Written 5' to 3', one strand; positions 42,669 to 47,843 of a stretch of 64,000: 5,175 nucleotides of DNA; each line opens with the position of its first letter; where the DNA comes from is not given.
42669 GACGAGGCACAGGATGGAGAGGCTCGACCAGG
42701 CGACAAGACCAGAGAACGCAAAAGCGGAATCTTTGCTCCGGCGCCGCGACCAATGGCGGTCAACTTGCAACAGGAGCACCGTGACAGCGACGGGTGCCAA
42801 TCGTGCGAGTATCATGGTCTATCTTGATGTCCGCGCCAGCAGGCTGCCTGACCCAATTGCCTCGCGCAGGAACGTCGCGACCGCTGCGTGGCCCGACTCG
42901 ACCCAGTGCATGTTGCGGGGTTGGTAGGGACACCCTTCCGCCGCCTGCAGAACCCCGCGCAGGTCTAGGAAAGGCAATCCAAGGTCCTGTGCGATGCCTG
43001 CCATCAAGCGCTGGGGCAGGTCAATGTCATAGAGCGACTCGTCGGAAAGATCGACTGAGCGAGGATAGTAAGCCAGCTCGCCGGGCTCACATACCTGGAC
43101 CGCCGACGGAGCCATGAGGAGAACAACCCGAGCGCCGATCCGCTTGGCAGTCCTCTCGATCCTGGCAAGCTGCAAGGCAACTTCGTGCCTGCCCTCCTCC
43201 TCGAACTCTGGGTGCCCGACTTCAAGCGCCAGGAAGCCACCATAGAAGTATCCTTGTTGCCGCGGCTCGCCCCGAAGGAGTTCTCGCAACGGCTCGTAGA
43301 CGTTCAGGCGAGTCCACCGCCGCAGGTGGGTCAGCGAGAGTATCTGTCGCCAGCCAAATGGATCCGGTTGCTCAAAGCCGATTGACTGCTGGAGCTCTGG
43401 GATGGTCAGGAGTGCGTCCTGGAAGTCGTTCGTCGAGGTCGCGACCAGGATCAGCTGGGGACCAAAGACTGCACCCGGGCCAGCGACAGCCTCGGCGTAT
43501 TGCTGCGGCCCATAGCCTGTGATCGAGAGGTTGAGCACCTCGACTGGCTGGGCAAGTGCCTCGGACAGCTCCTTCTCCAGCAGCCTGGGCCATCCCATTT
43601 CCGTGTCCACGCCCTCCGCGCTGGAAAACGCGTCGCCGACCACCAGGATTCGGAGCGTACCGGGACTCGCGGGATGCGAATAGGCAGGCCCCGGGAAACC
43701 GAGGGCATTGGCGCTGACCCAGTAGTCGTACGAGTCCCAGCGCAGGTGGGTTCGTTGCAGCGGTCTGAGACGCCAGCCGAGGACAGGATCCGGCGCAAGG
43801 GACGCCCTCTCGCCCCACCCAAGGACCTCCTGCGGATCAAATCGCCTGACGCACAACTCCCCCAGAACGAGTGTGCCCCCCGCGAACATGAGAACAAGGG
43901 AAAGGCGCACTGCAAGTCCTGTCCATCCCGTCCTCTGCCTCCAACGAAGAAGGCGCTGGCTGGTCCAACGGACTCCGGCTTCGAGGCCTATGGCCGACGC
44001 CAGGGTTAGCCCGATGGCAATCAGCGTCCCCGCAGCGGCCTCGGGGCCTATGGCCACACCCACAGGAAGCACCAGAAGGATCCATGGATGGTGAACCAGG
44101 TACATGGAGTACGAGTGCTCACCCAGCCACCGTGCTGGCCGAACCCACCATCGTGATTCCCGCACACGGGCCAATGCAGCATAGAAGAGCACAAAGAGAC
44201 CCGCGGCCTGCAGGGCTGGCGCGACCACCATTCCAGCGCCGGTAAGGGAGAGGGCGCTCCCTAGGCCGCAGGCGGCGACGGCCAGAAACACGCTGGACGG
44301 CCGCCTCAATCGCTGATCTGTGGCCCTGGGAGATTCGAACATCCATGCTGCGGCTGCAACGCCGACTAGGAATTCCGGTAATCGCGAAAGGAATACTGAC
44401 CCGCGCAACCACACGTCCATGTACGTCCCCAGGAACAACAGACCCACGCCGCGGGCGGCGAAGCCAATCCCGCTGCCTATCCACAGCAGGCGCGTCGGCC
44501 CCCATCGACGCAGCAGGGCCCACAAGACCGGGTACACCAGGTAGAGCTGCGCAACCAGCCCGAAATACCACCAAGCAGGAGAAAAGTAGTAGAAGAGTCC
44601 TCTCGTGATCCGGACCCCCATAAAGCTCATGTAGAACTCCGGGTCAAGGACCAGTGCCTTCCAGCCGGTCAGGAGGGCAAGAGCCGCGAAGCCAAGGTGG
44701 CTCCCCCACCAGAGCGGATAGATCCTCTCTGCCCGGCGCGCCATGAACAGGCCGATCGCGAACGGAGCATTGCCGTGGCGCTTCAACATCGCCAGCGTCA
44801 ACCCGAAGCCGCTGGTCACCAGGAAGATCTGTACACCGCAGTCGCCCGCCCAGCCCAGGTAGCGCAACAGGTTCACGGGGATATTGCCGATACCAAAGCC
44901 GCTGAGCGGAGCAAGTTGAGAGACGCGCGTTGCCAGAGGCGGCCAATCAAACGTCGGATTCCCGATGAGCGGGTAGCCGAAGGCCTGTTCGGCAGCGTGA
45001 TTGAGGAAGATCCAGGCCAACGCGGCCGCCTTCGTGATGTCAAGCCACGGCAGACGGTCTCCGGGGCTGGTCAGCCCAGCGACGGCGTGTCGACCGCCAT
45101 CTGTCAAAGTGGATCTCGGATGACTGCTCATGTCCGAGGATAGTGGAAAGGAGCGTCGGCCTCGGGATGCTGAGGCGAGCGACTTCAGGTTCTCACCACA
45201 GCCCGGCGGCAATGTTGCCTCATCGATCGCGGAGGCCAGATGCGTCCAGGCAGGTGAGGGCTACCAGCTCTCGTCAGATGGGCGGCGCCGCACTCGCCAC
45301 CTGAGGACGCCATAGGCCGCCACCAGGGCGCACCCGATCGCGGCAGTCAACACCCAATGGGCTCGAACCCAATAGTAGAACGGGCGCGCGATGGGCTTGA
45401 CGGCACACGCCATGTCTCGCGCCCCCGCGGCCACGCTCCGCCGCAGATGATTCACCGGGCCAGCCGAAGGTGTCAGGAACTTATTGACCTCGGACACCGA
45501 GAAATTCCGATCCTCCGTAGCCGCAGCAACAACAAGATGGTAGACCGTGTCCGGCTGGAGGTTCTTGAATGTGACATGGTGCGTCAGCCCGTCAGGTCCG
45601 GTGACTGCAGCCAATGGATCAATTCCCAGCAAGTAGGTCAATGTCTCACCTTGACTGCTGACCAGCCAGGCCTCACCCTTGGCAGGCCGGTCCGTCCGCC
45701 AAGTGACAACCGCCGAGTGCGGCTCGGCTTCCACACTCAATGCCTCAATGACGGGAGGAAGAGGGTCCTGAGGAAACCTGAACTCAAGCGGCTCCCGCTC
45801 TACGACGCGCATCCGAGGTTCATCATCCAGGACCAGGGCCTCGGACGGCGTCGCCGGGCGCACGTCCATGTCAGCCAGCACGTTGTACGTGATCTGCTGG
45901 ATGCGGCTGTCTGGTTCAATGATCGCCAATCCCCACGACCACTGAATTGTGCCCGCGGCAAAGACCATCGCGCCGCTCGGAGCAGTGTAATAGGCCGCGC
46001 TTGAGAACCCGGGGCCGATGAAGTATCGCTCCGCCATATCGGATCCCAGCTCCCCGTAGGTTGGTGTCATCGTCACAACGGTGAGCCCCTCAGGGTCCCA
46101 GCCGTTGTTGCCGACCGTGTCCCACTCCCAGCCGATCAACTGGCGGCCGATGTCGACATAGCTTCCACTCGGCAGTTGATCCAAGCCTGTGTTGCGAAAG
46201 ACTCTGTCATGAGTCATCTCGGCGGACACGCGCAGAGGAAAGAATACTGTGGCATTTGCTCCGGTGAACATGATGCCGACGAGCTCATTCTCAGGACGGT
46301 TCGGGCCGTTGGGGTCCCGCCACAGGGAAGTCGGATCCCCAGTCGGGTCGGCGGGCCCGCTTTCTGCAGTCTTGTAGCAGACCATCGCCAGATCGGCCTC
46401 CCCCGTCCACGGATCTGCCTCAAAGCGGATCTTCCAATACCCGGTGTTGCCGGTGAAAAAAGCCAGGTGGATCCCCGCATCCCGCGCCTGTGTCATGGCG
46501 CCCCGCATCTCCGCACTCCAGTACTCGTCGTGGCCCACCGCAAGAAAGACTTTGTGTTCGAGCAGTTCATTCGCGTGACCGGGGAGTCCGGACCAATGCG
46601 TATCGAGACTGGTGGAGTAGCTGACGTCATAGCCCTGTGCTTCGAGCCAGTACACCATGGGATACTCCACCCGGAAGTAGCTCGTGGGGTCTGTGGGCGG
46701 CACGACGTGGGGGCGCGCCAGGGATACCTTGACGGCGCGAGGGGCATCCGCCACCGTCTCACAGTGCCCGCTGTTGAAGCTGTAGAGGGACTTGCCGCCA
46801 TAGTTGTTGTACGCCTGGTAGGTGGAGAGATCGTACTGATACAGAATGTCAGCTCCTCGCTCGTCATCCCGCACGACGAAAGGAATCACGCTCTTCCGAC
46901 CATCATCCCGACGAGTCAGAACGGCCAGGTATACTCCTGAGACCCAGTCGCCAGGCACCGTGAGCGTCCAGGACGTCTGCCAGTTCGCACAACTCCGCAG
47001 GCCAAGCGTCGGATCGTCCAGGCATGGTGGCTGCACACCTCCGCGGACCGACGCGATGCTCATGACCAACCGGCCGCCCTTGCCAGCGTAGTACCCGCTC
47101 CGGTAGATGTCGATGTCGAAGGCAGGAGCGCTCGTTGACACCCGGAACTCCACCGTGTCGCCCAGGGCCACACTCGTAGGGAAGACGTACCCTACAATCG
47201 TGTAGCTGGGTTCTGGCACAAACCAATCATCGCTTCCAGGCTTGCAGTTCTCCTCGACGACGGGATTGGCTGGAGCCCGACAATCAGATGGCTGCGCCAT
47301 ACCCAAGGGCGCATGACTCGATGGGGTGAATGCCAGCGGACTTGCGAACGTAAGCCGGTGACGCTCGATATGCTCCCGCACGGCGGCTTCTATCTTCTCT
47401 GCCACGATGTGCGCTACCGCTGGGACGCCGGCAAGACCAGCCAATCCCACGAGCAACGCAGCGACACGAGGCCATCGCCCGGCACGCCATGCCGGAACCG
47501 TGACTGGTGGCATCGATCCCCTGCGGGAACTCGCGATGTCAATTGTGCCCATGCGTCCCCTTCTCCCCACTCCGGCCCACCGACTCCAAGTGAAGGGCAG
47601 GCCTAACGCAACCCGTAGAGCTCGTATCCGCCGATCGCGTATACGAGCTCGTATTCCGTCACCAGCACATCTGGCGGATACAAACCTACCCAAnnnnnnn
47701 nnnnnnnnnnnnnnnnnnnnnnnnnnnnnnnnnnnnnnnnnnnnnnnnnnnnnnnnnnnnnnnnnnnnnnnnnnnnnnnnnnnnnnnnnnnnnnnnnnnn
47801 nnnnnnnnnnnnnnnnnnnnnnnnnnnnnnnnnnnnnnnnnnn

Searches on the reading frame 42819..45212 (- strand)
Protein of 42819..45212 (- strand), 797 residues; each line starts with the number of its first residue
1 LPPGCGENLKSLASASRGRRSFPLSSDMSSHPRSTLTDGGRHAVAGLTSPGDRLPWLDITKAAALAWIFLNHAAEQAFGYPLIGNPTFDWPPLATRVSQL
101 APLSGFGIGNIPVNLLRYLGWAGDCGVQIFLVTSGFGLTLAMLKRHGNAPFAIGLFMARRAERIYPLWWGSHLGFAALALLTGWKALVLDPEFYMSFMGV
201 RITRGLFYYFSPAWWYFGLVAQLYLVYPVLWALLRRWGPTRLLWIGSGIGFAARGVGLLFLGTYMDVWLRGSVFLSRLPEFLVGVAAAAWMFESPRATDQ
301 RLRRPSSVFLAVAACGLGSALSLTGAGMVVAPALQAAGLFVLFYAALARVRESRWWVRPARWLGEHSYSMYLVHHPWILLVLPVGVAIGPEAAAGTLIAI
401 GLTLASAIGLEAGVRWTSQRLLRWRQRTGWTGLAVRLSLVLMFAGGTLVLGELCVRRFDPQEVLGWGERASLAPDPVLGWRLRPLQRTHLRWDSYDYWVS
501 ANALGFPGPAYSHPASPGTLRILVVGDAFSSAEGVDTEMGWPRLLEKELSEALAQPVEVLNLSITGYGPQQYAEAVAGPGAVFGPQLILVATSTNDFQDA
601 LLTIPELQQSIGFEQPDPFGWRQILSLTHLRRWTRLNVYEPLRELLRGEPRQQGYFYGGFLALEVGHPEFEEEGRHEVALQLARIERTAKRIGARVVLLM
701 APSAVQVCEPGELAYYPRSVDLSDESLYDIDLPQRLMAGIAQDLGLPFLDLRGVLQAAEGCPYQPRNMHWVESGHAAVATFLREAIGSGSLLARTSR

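Call 9: search_protein_families(library=pfam, proteins=[window:42819-45212:-], max_evalue=0.001)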
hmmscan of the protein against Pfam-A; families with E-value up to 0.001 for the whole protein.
window:42819-45212:- (797 aa): 2 families
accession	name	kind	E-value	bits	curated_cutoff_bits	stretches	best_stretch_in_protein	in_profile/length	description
PF01757.29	Acyl_transf_3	-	1.4e-20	74.1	31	1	55-408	2-322/326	Acyltransferase domain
PF13472.12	Lipase_GDSL_2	-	6.3e-06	27.2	32.9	1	526-776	3-177/178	GDSL-like Lipase/Acylhydrolase family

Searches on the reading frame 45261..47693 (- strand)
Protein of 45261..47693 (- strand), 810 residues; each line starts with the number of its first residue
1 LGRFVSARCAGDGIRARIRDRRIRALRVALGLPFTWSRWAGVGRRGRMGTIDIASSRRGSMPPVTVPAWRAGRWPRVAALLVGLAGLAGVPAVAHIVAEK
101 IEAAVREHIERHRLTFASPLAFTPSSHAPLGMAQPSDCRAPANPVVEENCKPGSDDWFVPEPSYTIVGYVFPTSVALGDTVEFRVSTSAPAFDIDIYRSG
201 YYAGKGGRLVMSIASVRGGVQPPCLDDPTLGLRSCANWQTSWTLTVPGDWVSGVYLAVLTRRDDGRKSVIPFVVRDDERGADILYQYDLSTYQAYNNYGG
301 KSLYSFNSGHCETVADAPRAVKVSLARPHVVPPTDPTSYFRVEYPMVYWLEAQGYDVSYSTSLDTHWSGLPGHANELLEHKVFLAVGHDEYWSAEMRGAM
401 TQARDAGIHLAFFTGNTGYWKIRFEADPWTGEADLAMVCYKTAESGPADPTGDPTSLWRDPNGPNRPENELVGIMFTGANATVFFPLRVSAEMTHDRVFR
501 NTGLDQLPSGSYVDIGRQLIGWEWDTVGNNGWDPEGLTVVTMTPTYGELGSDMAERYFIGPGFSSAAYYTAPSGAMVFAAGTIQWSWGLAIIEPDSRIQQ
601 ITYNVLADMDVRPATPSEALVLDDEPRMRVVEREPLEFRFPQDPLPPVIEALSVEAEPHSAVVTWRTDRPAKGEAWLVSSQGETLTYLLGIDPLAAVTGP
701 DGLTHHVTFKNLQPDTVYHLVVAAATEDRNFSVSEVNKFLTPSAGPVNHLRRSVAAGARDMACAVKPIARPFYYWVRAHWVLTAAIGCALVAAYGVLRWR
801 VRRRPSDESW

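Call 9: search_protein_families(library=pfam, proteins=[window:45261-47693:-], max_evalue=0.001)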
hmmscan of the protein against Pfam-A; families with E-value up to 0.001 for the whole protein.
window:45261-47693:- (810 aa): 2 families
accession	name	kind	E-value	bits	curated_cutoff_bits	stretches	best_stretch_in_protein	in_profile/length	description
PF20254.3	DMFA2_C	-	1.3e-104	351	27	1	194-590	2-369/374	N,N-dimethylformamidase beta subunit-like, C-terminal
PF16656.11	Pur_ac_phosph_N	-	3.1e-07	31.3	30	1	652-740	6-92/93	Purple acid Phosphatase, N-terminal domain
